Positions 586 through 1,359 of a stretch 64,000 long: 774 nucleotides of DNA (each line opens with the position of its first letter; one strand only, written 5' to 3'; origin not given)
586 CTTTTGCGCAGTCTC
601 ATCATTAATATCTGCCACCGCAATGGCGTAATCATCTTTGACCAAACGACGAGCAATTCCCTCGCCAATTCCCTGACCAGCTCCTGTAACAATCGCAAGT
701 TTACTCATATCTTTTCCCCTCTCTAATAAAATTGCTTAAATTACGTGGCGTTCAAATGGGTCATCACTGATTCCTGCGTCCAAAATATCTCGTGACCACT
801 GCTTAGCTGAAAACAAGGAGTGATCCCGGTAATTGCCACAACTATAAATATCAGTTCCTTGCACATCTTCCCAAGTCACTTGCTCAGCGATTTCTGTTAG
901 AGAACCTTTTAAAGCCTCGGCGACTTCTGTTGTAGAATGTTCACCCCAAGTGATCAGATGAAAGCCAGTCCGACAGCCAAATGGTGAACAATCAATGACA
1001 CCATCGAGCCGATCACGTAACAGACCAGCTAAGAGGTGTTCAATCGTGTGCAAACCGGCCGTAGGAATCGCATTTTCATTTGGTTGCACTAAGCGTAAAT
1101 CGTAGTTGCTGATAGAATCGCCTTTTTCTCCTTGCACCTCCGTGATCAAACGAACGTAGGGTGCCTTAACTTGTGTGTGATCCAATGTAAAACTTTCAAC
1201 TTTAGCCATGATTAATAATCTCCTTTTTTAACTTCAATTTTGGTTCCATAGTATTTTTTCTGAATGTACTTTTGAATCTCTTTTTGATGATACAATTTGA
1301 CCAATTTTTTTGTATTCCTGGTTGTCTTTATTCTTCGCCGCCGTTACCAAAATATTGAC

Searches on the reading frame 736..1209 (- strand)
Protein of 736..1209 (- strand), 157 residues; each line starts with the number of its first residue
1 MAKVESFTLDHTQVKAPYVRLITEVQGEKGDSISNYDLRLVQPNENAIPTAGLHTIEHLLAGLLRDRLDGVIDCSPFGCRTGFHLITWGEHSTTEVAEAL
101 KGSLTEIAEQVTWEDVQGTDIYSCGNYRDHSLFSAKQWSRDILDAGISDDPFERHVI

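Call 57: search_protein_families(library=pfam, proteins=[window:736-1209:-], max_evalue=0.00001)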
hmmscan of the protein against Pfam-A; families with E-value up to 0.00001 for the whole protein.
window:736-1209:- (157 aa): 1 family
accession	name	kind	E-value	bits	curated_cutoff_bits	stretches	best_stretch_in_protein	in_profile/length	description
PF02664.20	LuxS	-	8.8e-51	172.1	27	1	3-148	1-150/154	S-Ribosylhomocysteinase (LuxS)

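Call 61: find_encoding_contigs(protein=window:736-1209:-, flank=10000, max_places=4)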
Protein window:736-1209:- (157 aa): 13 contigs read that carry it; 4 places shown.
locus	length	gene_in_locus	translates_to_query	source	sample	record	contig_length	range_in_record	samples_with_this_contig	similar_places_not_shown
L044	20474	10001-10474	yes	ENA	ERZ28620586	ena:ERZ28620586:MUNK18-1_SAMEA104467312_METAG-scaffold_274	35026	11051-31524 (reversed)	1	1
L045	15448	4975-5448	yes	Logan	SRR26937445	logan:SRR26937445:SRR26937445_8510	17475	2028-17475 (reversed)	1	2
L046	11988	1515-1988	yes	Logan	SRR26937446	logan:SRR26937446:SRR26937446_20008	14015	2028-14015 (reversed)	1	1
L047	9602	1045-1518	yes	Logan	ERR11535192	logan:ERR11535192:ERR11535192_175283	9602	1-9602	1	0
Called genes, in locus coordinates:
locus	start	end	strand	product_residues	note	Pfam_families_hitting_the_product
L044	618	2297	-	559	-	PF01565:FAD_binding_4 (weak), PF09330:Lact-deh-memb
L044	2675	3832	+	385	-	PF00999:Na_H_Exchanger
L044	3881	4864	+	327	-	PF08378:NERD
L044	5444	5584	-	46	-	PF07997:DUF1694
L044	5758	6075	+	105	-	-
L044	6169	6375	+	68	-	-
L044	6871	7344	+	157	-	PF01590:GAF, PF13185:GAF_2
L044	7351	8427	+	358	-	PF02463:SMC_N (weak), PF00005:ABC_tran, PF13304:AAA_21 (faint), PF09383:NIL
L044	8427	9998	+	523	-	PF00528:BPD_transp_1, PF03180:Lipoprotein_9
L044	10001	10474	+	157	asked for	PF02664:LuxS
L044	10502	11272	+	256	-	PF00106:adh_short, PF08659:KR, PF13561:adh_short_C2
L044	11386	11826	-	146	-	-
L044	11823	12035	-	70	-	PF12844:HTH_19, PF01381:HTH_3, PF13413:HTH_25 (weak)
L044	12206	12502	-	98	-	-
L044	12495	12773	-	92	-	PF09862:DUF2089, PF22746:SHOCT-like_DUF2089-C (weak)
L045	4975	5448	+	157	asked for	PF02664:LuxS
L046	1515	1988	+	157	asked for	PF02664:LuxS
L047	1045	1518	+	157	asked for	PF02664:LuxS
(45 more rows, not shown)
